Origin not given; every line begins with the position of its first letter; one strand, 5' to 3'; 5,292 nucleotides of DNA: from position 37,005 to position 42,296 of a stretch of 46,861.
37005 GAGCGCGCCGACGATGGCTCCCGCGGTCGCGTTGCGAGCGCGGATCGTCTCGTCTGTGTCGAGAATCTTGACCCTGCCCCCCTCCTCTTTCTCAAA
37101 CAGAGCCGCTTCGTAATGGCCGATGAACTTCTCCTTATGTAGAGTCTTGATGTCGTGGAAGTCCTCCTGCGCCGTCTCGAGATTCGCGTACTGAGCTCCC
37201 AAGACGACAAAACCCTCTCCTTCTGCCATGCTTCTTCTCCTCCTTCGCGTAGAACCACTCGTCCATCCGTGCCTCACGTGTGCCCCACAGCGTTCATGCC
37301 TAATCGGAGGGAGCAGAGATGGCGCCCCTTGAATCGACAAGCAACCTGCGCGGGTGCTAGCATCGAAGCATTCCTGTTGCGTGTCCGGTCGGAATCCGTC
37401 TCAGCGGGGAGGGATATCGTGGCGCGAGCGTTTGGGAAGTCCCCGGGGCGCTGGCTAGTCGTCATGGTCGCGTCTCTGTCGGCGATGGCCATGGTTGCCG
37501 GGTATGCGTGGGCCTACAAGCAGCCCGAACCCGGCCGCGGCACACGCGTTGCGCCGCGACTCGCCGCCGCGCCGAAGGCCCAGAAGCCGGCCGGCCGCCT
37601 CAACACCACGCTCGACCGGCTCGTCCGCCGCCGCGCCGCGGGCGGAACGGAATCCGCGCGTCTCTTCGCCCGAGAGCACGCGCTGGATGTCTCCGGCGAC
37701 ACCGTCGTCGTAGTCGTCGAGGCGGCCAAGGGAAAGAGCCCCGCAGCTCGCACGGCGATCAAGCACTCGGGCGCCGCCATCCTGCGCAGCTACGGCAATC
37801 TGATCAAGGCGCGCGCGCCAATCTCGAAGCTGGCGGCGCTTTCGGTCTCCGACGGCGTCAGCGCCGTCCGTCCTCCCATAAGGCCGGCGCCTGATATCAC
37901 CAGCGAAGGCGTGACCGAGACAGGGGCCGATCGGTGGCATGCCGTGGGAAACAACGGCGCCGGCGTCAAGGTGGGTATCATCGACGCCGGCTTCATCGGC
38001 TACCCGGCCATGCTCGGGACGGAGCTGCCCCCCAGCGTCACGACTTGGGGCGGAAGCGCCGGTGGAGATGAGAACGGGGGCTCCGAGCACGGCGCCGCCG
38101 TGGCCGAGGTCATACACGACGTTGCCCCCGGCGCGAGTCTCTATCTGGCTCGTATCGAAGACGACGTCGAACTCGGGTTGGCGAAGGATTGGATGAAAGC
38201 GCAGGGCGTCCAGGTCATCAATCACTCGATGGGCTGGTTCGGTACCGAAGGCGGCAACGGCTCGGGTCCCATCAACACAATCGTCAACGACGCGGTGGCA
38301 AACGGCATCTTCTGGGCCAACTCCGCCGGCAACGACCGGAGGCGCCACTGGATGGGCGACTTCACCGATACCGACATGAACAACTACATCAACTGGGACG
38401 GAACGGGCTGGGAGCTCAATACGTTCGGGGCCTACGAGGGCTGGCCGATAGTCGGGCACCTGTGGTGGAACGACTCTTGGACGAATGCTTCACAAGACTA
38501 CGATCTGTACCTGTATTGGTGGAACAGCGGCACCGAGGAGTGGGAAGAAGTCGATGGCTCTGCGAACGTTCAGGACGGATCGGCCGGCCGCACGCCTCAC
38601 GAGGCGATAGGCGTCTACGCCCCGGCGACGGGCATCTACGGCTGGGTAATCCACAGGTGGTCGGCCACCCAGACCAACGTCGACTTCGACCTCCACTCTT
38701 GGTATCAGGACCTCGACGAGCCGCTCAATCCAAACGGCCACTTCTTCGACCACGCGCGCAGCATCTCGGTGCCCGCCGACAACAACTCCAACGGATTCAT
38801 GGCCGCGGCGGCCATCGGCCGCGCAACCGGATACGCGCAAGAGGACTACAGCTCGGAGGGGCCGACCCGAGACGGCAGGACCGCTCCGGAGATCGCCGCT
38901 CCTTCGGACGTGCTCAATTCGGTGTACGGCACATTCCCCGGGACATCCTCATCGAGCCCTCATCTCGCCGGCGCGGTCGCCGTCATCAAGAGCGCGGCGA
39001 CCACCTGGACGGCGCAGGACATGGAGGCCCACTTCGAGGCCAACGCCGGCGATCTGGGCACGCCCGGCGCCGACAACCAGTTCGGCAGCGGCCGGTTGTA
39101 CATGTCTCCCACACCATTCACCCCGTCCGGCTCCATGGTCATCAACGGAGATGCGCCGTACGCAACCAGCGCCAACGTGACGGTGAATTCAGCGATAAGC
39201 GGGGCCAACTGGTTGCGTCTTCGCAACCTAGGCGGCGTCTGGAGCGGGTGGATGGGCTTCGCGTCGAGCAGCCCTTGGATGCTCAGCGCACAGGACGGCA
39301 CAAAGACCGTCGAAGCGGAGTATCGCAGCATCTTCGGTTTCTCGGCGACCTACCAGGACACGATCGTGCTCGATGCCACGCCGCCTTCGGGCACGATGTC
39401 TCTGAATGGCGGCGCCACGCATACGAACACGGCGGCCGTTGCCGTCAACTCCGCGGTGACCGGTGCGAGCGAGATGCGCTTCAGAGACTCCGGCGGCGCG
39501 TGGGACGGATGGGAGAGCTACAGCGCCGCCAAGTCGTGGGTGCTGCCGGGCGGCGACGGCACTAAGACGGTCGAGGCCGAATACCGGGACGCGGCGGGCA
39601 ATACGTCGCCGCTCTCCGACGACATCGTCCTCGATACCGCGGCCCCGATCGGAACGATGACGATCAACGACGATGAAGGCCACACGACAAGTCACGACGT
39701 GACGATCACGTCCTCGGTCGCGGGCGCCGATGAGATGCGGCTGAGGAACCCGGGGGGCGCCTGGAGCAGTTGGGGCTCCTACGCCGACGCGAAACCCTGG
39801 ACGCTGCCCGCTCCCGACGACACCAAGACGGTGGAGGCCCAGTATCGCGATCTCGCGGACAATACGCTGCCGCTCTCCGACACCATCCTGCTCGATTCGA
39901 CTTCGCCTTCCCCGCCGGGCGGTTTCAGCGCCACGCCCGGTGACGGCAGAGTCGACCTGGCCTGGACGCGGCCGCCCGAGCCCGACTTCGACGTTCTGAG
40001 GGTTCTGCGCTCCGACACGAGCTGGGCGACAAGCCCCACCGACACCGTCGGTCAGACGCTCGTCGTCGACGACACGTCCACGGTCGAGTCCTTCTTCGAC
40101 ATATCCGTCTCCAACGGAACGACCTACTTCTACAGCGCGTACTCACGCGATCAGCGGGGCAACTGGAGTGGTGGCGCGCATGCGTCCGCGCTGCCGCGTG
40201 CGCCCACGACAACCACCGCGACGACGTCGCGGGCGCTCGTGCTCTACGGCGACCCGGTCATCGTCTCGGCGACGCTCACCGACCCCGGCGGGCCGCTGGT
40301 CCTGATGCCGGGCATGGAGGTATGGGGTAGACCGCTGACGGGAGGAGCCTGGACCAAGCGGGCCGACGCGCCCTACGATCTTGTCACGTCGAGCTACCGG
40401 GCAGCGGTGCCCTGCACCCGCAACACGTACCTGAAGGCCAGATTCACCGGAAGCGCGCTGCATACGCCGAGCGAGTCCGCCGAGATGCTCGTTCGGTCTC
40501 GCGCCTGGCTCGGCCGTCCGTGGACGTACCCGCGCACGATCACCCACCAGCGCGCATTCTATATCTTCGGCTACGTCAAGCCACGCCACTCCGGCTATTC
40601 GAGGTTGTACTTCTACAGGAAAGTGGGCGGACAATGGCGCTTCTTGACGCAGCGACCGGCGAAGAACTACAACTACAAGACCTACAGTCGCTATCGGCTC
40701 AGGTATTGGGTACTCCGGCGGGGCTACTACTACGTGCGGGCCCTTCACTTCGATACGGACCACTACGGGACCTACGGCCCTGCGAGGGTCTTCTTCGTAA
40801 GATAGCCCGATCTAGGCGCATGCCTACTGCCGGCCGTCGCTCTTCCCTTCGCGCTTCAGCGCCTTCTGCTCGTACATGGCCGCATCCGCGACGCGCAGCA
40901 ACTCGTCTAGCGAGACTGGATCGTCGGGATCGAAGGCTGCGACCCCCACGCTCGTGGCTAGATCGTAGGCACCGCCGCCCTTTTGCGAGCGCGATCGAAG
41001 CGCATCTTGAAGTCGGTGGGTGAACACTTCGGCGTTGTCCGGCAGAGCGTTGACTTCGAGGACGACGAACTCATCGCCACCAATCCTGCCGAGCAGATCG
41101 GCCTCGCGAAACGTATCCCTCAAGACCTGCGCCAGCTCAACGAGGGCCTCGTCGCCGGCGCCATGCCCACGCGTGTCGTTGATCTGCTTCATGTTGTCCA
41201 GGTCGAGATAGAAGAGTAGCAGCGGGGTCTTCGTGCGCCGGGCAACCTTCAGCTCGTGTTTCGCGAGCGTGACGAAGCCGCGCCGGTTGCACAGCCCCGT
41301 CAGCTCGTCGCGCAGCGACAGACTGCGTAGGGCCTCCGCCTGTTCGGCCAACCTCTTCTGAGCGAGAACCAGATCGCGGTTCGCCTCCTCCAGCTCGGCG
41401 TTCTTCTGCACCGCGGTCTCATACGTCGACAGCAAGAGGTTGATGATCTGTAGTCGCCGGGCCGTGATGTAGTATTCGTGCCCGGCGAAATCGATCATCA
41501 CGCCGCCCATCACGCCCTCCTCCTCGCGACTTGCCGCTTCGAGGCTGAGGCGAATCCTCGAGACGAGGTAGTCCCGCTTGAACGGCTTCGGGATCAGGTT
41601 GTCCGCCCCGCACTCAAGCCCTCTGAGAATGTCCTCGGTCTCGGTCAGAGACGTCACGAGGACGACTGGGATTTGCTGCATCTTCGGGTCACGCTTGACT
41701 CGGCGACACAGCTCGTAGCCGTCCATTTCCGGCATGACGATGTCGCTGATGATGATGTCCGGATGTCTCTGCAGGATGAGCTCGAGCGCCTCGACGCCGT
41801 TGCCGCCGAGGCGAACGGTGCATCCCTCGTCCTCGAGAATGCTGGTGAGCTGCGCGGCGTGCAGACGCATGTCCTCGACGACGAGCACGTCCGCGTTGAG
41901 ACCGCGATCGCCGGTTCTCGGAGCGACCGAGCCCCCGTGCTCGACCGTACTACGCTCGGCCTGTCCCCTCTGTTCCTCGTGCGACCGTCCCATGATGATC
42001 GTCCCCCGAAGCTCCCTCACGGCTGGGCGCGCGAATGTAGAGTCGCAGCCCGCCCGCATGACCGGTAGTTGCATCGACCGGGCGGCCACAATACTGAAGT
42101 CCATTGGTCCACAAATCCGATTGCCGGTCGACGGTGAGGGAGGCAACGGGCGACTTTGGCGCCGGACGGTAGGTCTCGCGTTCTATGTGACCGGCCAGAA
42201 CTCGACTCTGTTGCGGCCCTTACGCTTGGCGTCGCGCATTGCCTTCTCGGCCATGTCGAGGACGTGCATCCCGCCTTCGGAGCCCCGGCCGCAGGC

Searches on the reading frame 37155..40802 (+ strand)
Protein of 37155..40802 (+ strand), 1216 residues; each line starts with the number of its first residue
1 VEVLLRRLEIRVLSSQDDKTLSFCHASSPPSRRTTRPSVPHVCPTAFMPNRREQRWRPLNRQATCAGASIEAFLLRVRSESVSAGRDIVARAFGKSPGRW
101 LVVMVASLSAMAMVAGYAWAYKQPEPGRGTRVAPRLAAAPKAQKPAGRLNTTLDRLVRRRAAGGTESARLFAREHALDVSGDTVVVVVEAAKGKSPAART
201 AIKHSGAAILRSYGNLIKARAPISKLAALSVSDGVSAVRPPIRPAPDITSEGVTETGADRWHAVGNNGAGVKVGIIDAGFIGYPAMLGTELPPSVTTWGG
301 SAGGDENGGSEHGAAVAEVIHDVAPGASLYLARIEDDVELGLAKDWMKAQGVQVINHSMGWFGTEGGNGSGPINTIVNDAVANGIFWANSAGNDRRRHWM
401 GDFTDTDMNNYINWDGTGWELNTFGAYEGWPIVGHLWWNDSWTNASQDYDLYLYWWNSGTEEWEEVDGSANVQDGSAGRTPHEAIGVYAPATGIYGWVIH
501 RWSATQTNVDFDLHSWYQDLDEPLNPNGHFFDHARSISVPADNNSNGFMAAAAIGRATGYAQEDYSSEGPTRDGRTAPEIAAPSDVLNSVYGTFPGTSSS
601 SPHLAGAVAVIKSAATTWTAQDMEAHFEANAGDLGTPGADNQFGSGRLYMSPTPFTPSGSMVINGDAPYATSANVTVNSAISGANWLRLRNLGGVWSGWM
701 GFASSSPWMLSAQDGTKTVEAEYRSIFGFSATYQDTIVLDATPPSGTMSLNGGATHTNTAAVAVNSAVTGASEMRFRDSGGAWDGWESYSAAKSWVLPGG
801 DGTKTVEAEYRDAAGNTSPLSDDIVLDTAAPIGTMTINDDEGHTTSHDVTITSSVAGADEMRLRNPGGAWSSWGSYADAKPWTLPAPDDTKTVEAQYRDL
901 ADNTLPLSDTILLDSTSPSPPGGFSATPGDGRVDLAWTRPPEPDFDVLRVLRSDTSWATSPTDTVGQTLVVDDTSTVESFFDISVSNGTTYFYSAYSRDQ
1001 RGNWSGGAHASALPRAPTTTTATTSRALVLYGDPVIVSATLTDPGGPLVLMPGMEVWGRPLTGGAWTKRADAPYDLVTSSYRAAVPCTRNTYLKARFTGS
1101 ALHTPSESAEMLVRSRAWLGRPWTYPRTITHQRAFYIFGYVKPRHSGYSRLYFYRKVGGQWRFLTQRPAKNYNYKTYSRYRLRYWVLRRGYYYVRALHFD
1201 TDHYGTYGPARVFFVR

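Call 7: search_protein_families(library=pfam, proteins=[window:37155-40802:+], max_evalue=1)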
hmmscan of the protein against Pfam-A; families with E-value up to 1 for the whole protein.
window:37155-40802:+ (1216 aa): 1 family
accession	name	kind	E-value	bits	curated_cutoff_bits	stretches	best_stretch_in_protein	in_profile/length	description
PF00082.27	Peptidase_S8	-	1.7e-20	74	21.8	1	268-646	1-288/288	Subtilase family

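Call 8: search_protein_families(library=ncbifam, proteins=[window:37155-40802:+], max_evalue=1)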
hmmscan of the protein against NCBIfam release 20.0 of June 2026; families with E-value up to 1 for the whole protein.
window:37155-40802:+ (1216 aa): 3 families
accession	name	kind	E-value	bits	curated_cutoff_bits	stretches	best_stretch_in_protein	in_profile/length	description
NF049966.1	QH_SP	equivalog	5.2e-07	29.2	165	1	272-386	1-117/219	subtilisin-like serine protease QhpE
NF045522.1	MXAN_2561_fam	equivalog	0.0025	17.4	150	1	910-1007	161-250/304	MXAN_2561 family MXYO-CTERM-anchored protein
NF040553.1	SGO_0316_fam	subfamily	0.11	10.1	1400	1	564-614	655-710/1486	SGO_0316/SGO_0317 family LPXTG-anchored serine peptidase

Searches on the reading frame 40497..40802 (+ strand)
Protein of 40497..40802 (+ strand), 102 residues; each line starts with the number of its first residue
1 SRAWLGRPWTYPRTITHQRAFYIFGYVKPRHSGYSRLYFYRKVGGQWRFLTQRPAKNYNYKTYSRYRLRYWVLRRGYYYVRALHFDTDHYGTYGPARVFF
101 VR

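Call 7: search_protein_families(library=pfam, proteins=[window:40497-40802:+], max_evalue=1)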
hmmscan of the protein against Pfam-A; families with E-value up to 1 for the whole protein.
window:40497-40802:+ (102 aa): 0 families

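Call 8: search_protein_families(library=ncbifam, proteins=[window:40497-40802:+], max_evalue=1)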
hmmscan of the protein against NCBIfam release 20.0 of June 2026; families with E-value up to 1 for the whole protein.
window:40497-40802:+ (102 aa): 0 families

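Call 11: find_homologous_proteins(query=window:40497-40802:+, max_evalue=0.001)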
Query window:40497-40802:+: no candidate shares three 5-residue words with the query. No homologue found.

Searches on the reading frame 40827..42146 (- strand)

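Call 63: search_protein_families(library=pfam, proteins=[window:40827-42146:-], max_evalue=0.001)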
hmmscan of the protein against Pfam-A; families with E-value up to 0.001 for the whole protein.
window:40827-42146:- (440 aa): 2 families
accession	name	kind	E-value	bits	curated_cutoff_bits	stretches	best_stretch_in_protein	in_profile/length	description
PF00990.26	GGDEF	-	3.6e-36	124.8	23.8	1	278-432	2-159/161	Diguanylate cyclase, GGDEF domain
PF00072.30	Response_reg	-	9.7e-28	97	30.2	1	87-199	1-111/111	Response regulator receiver domain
